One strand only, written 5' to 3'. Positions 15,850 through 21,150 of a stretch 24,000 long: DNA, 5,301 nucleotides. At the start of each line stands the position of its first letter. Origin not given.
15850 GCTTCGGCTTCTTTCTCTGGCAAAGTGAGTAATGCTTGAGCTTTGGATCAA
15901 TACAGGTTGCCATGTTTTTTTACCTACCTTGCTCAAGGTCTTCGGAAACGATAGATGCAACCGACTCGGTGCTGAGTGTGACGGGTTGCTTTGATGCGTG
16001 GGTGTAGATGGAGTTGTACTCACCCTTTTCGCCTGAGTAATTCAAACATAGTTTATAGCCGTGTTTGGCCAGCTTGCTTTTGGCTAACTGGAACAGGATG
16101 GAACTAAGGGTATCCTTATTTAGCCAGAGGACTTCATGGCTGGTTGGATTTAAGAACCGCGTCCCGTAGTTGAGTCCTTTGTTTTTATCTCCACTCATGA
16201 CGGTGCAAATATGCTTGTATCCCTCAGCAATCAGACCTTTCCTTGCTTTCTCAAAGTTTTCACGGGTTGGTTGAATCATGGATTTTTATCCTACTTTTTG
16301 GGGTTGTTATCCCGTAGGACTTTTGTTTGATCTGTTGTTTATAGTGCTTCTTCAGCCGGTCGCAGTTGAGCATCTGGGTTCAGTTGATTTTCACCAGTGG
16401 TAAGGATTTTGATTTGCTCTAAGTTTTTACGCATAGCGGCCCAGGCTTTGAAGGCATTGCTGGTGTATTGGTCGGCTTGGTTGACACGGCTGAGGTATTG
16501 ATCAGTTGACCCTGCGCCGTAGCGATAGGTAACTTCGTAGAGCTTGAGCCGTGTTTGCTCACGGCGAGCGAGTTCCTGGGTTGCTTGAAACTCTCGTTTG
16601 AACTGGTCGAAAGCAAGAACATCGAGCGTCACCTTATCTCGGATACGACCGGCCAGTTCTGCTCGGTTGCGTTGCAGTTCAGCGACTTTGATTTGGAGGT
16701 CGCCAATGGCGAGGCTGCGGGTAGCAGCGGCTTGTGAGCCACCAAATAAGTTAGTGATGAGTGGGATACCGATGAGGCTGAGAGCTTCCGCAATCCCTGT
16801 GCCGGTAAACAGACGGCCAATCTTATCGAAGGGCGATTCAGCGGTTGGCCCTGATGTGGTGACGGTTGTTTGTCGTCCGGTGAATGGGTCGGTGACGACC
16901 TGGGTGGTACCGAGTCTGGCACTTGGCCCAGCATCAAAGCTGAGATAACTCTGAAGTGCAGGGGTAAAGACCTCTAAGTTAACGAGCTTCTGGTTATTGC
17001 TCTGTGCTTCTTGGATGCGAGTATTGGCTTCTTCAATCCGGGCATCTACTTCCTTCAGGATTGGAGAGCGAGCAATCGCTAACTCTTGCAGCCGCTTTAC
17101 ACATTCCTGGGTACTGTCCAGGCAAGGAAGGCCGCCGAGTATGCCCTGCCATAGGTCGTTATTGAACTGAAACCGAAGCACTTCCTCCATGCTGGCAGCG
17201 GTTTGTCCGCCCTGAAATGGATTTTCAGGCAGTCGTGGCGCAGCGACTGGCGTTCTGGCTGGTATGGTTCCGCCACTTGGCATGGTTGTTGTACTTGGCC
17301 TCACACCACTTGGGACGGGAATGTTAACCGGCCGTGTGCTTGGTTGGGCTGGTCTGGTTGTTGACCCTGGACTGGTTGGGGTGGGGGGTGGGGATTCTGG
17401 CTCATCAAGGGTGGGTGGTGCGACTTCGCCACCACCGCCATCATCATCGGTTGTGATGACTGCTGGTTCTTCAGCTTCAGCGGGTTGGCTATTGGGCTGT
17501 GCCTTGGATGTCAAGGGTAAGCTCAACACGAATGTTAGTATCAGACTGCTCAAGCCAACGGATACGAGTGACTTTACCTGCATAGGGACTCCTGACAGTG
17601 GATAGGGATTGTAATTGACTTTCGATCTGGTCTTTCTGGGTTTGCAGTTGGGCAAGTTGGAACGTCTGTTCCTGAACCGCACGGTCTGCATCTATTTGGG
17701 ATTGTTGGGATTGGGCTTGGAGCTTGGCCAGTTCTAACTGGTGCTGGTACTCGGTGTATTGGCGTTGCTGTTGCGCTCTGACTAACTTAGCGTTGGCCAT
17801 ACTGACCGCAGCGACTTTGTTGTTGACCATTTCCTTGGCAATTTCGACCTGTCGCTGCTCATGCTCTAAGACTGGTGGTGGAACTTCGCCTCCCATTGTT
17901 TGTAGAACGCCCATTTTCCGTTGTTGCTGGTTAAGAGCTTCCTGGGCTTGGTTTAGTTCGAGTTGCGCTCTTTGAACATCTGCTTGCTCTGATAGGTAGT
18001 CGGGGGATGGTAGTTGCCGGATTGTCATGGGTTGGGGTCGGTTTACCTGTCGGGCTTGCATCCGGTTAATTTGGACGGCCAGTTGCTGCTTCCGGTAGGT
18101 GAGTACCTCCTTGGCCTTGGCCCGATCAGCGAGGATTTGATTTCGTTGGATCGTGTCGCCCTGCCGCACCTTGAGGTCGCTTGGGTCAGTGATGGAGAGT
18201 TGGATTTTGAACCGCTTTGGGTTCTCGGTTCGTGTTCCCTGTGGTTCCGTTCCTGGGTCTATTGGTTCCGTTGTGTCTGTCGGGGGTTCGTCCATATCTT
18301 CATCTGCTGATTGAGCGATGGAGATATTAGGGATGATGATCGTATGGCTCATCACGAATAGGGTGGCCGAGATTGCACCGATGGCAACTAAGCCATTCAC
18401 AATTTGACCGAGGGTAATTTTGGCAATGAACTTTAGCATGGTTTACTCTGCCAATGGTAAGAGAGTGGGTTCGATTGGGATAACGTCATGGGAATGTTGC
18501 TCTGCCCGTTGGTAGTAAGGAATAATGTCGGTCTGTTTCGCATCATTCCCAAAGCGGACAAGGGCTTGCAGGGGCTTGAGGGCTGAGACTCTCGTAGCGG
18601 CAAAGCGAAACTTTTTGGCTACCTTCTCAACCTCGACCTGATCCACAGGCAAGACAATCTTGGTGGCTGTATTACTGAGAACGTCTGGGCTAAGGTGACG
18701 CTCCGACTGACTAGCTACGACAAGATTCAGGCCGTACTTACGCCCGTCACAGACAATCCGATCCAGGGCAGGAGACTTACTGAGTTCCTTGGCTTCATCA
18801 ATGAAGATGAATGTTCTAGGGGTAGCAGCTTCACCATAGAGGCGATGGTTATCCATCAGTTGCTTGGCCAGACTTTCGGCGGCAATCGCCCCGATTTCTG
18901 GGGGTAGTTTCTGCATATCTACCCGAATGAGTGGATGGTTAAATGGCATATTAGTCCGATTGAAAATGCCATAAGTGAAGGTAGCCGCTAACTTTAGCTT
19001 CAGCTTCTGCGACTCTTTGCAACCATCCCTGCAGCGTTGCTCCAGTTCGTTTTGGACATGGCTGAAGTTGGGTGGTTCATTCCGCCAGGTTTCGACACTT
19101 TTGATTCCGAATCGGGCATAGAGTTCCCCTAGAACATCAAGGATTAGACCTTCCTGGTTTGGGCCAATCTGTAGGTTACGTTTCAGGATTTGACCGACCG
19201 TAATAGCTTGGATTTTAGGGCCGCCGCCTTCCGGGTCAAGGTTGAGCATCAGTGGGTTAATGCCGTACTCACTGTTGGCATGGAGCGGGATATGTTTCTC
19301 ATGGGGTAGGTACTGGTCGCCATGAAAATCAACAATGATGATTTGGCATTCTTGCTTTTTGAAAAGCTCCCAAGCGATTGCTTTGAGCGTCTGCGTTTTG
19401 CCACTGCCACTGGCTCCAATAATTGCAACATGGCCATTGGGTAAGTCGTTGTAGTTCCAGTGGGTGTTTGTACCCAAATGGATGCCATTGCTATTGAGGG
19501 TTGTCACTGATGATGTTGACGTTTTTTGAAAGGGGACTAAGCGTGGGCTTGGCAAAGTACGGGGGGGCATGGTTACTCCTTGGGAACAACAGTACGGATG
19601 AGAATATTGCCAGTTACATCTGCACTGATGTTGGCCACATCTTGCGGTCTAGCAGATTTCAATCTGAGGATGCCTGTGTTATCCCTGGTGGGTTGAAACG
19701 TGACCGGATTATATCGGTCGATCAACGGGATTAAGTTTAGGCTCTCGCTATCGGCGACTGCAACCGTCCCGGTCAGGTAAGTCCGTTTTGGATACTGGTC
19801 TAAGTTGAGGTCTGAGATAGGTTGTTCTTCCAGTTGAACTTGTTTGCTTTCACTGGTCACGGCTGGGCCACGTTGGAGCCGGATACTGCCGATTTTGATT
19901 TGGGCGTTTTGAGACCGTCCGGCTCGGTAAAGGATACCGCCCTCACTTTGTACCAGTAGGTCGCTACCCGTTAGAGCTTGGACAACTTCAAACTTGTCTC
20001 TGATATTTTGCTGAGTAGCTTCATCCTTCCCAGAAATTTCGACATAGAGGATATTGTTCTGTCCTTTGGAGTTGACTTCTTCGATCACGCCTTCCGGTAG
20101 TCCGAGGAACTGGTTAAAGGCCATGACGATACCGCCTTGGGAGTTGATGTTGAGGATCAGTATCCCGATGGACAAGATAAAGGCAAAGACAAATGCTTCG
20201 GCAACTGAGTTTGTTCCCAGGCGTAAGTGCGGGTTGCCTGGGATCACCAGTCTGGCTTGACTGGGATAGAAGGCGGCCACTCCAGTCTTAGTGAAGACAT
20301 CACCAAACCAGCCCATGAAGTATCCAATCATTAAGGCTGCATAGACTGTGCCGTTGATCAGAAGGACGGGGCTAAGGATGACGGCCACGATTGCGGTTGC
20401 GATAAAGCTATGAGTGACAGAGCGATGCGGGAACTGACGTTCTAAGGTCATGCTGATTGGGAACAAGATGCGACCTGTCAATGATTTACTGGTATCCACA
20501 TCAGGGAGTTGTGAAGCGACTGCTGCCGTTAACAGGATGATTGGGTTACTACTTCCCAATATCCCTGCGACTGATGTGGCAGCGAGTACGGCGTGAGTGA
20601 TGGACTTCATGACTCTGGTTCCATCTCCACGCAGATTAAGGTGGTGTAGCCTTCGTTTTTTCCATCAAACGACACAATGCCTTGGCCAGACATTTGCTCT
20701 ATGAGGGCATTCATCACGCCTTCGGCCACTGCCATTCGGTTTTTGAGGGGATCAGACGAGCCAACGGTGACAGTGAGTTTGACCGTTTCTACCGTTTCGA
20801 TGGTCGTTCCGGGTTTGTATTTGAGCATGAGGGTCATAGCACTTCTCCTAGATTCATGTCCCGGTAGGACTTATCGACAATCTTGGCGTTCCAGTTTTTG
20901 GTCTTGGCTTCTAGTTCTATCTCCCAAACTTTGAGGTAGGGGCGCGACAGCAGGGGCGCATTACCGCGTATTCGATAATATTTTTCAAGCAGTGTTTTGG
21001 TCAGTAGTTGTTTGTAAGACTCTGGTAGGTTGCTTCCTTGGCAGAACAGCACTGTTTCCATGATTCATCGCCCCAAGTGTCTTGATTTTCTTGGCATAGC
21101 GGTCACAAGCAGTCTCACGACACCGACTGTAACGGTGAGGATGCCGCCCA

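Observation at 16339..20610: Candidate novel trans-envelope module: DUF457-like membrane hydrolase fusion + HerA/FtsK-type ATPase + HlyD-like adaptor + TolC-like protein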

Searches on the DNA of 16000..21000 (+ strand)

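Call 7: search_dna_similar(query=window:16000-21000:+, collection=plasmids, mode=distant)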
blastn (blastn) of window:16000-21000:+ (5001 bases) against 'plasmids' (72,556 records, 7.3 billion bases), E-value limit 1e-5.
Records with a match: 4; places in all: 4; records where one place covers at least 80% of the query: 0.
Best place of each record, by identity: 80-90% 2; 60-80% 2.
By first word of the organism name: Synechococcus 1; Nostoc 1; Tolypothrix 1; Synechocystis 1.
By predicted mobility (MOB-suite, as given by PLSDB): non-mobilizable 4.
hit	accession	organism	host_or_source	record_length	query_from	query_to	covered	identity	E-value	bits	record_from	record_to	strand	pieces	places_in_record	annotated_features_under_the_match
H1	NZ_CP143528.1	Synechococcus elongatus PCC 11801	Pure axenic culture,Powai Lake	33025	2618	2808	4%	69.6%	1e-8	73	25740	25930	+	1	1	DUF87 domain-containing protein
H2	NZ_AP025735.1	Nostoc cf. commune SO-36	-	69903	3373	3462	2%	76.1%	5e-6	63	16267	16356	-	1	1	DUF87 domain-containing protein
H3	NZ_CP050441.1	Tolypothrix sp. PCC 7910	cell culture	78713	3375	3442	1%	83.8%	3e-9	74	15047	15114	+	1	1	DUF87 domain-containing protein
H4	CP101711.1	Synechocystis sp. B12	cell culture,mangrove water from the ...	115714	668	722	1%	87.3%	1e-7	69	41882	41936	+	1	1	hypothetical protein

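Call 8: get_annotated_region(hit=H1, flank=8000)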
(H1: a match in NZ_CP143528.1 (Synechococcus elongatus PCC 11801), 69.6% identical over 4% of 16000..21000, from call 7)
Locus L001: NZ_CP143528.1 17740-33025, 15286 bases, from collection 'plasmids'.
description: Synechococcus elongatus PCC 11801 plasmid p11801_1, complete sequence
organism: Synechococcus elongatus PCC 11801 (NCBI taxid 2219813)
taxonomy: Bacteria; Cyanobacteriota; Cyanophyceae; Synechococcales; Synechococcaceae; Synechococcus; Synechococcus elongatus; Synechococcus elongatus PCC 11801
host: -; source: Pure axenic culture,Powai Lake; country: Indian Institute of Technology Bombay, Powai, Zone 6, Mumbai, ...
typing (MOB-suite, as given by PLSDB): non-mobilizable
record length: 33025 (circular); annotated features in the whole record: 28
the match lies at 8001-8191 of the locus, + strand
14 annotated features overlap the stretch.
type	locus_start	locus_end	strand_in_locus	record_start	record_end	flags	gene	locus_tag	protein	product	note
CDS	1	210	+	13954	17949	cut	-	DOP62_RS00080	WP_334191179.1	ATP-binding protein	-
CDS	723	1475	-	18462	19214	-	-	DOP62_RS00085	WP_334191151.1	ATP-binding protein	-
CDS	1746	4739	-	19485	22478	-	-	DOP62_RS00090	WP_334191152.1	plasmid replication protein, CyRepA1 family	-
CDS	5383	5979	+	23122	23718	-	-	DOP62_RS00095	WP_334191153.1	HEAT repeat domain-containing protein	-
CDS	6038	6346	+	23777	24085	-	-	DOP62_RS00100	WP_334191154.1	hypothetical protein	-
CDS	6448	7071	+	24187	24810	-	-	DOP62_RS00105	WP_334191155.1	hypothetical protein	-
CDS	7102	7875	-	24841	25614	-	-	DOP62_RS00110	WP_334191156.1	hypothetical protein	-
CDS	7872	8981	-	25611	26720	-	-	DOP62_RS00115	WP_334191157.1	DUF87 domain-containing protein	-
CDS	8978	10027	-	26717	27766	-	-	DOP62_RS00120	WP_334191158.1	metal-dependent hydrolase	-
CDS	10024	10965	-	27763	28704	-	-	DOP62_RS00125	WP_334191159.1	ATP-binding protein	-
CDS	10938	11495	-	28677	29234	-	-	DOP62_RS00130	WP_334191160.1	hypothetical protein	-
CDS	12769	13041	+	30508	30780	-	-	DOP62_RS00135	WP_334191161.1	hypothetical protein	-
CDS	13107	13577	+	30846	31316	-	-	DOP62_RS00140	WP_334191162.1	thermonuclease family protein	-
CDS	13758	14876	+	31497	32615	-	-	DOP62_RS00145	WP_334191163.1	type IV toxin-antitoxin system AbiEi family antitoxin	-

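Call 9: get_annotated_region(hit=H3, flank=8000)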
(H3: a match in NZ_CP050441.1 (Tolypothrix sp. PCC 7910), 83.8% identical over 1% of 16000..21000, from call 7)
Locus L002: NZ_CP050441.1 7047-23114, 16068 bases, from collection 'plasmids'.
description: Tolypothrix sp. PCC 7910 plasmid unnamed1, complete sequence
organism: Tolypothrix sp. PCC 7910 (NCBI taxid 2099387)
taxonomy: Bacteria; Cyanobacteriota; Cyanophyceae; Nostocales; Tolypothrichaceae; Tolypothrix; Tolypothrix sp. PCC 7910
host: -; source: cell culture; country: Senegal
typing (MOB-suite, as given by PLSDB): non-mobilizable; replicon rep_cluster_1678
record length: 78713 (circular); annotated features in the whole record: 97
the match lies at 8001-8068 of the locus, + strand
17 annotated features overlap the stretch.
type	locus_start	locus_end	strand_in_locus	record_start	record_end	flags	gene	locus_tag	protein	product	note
CDS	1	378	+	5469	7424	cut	-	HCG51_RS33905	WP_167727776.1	NACHT domain-containing NTPase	-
CDS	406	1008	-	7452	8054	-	-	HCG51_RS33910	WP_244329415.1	thermonuclease family protein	-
CDS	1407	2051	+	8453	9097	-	-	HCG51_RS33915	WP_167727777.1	hypothetical protein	-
CDS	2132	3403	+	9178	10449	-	-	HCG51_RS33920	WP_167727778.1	hypothetical protein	-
CDS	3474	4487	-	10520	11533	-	-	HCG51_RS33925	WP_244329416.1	TolC family protein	-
CDS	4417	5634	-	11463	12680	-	-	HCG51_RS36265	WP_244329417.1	hypothetical protein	-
CDS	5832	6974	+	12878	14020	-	-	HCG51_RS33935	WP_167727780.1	patatin-like phospholipase family protein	-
CDS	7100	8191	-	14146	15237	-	-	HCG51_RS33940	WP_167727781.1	DUF87 domain-containing protein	-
CDS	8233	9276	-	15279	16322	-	-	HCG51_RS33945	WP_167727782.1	metal-dependent hydrolase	-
CDS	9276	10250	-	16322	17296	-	-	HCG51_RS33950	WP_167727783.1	AAA family ATPase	-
CDS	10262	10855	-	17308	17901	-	-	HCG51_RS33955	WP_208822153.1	hypothetical protein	-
CDS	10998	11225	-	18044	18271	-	-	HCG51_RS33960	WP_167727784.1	hypothetical protein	-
CDS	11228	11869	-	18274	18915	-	-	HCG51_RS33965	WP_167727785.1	J domain-containing protein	GO:0006457 - protein folding [Evidence IEA]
CDS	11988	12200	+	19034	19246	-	-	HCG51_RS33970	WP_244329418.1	hypothetical protein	-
CDS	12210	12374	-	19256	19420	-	-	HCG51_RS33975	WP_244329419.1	hypothetical protein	-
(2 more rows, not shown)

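Call 10: get_annotated_region(hit=H2, flank=8000)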
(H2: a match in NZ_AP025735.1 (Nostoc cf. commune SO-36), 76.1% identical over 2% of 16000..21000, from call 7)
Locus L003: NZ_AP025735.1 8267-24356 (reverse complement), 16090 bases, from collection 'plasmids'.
description: Nostoc cf. commune SO-36 plasmid pANSO36C, complete sequence
organism: Nostoc cf. commune SO-36 (NCBI taxid 449208)
taxonomy: Bacteria; Cyanobacteriota; Cyanophyceae; Nostocales; Nostocaceae; Nostoc; Nostoc commune; Nostoc cf. commune SO-36
host: -; source: -; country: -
typing (MOB-suite, as given by PLSDB): non-mobilizable
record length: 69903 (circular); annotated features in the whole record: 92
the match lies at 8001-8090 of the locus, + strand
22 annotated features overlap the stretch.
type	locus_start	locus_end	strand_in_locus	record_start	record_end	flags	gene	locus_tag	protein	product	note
CDS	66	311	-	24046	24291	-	-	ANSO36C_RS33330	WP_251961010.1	hypothetical protein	-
CDS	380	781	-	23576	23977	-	-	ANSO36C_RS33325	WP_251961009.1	hypothetical protein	-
CDS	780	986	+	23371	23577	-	-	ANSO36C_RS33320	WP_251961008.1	hypothetical protein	-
CDS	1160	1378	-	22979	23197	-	-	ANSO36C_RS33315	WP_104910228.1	hypothetical protein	-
CDS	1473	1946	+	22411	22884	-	-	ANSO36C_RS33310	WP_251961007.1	hypothetical protein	-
CDS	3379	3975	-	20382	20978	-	-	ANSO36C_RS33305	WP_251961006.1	thermonuclease family protein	-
CDS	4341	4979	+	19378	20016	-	-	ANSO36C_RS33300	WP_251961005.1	hypothetical protein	-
CDS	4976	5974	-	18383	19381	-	-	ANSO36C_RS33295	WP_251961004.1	TolC family protein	GO:0055085 - transmembrane transport [Evidence IEA]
CDS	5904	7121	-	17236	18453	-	-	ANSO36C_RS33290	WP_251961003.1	HlyD family secretion protein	-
CDS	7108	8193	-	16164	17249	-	-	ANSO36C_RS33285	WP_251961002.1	DUF87 domain-containing protein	-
CDS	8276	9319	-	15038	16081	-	-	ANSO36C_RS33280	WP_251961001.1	metal-dependent hydrolase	-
CDS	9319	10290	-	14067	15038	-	-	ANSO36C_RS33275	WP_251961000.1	ATP-binding protein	-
CDS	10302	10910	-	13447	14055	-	-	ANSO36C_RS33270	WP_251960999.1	hypothetical protein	-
CDS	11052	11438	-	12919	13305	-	-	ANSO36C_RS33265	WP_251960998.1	J domain-containing protein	GO:0006457 - protein folding [Evidence IEA]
CDS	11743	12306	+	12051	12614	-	-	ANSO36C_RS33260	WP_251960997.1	hypothetical protein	-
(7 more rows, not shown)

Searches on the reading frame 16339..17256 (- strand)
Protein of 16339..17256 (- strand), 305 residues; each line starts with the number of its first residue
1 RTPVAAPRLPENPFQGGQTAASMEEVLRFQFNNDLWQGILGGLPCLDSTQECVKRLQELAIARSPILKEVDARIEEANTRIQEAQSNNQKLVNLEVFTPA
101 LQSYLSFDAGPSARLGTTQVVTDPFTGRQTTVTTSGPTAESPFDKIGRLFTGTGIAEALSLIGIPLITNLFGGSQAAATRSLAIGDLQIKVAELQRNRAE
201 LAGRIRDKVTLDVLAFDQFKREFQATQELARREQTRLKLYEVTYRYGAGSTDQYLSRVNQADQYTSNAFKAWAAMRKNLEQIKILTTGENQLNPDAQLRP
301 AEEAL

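Call 68: predict_structure(alignment_id=A7)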
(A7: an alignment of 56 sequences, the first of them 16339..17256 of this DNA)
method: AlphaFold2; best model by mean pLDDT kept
length: 305 residues; sequences in the alignment: 56
mean_pLDDT: 71.8   pTM: 0.57
mean pLDDT of the five models: 71.8, 69.5, 69.0, 68.3, 65.0
residues with pLDDT >= 90: 113; 70-90: 57; 50-70: 62; < 50: 73
segments of 3 or more residues with pLDDT < 50: 1-3, 15-20, 105-116, 135-141, 143-145, 147-157, 159-172, 295-305
pLDDT, mean of each block of 10 residues (from residue 1): 49 48 63 67 86 94 92 92 79 53 44 48 73 50 47 43 42 55 78 92 95 95 93 93 88 93 92 90 84 48 46
secondary structure, 60 per line:
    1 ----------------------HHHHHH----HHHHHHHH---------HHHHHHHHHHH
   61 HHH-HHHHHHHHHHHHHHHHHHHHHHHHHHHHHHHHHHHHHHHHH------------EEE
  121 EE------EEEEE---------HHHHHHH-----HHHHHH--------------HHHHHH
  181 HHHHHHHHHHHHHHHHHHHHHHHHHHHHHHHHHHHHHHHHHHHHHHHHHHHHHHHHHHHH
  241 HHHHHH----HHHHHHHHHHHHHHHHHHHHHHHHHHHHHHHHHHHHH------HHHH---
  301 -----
elements in order: H23-28 H33-40 H50-63 H65-105 E118-122 E129-133 H143-149 H155-160 H175-246 H251-287 H294-297

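Call 73: fold_search(model_id=the predicted structure, library=pdb)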
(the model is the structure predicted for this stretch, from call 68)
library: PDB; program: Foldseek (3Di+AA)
matches with E <= 10: 162; with E <= 0.001: 0
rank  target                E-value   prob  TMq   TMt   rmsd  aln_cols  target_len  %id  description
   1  7n6g_3M               4.1e-01  0.13  0.17  0.14  41.5       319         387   13  C1 of central pair (released 2022-05-18)
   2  9tg4_A                6.7e-01  0.84  0.29  0.21   4.2       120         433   15  Structure of the YbjP lipoprotein bound to the AcrABZ-TolC efflux pump (released 2026-04-08)
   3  6zre_B                7.1e-01  0.63  0.25  0.18   5.9       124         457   17  Deciphering the role of the channel constrictions in the opening mechanism of MexAB-OprM efflux pump from Pseudomonas  (released 2021-07-28)
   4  7n6g_3N               7.5e-01  0.08  0.15  0.13  39.3       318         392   12  C1 of central pair (released 2022-05-18)
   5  5azs_B                1.0e+00  0.69  0.25  0.18   4.7       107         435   18  Crystal structure of a membrane protein from Pseudomonas aeruginosa (released 2016-06-08)
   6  4k34_A                1.1e+00  0.25  0.32  0.26  43.8       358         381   12  Crystal structures of CusC review conformational changes accompanying folding and transmembrane channel formation (released 2013-10-16)
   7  4y1k_A                1.2e+00  0.66  0.28  0.20   5.9       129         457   16  PALMITOYLATED OPRM OUTER MEMBRANE FACTOR (released 2015-08-05)
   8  9tg4_D                1.3e+00  0.84  0.22  0.20   2.6        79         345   23  Structure of the YbjP lipoprotein bound to the AcrABZ-TolC efflux pump (released 2026-04-08)
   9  7ng8_A                1.3e+00  0.44  0.27  0.20   6.5       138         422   16  Trimeric efflux pump Klebsiella TolC in complex with KlebC (released 2021-06-30)
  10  2xra_A                1.3e+00  0.12  0.18  0.24  33.4       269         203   14  crystal structure of the HK20 Fab in complex with a gp41 mimetic 5- Helix (released 2010-12-15)
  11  9j3d_A                1.4e+00  0.77  0.29  0.23   3.6       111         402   17  Cryo-EM structure of TMexCD1-TOprJ1 (released 2025-08-13)
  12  3o1i_A                1.4e+00  0.07  0.14  0.15  33.3       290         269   14  Crystal Structure of the TorS sensor domain - TorT complex in the absence of ligand (released 2011-12-21)
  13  2f1m_B                1.5e+00  0.75  0.21  0.28   2.7        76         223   24  Conformational flexibility in the multidrug efflux system protein AcrA (released 2006-03-21)
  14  6zre_A                1.5e+00  0.44  0.25  0.18   5.8       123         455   15  Deciphering the role of the channel constrictions in the opening mechanism of MexAB-OprM efflux pump from Pseudomonas  (released 2021-07-28)
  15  9tg4_G                1.6e+00  0.80  0.22  0.20   2.5        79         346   23  Structure of the YbjP lipoprotein bound to the AcrABZ-TolC efflux pump (released 2026-04-08)
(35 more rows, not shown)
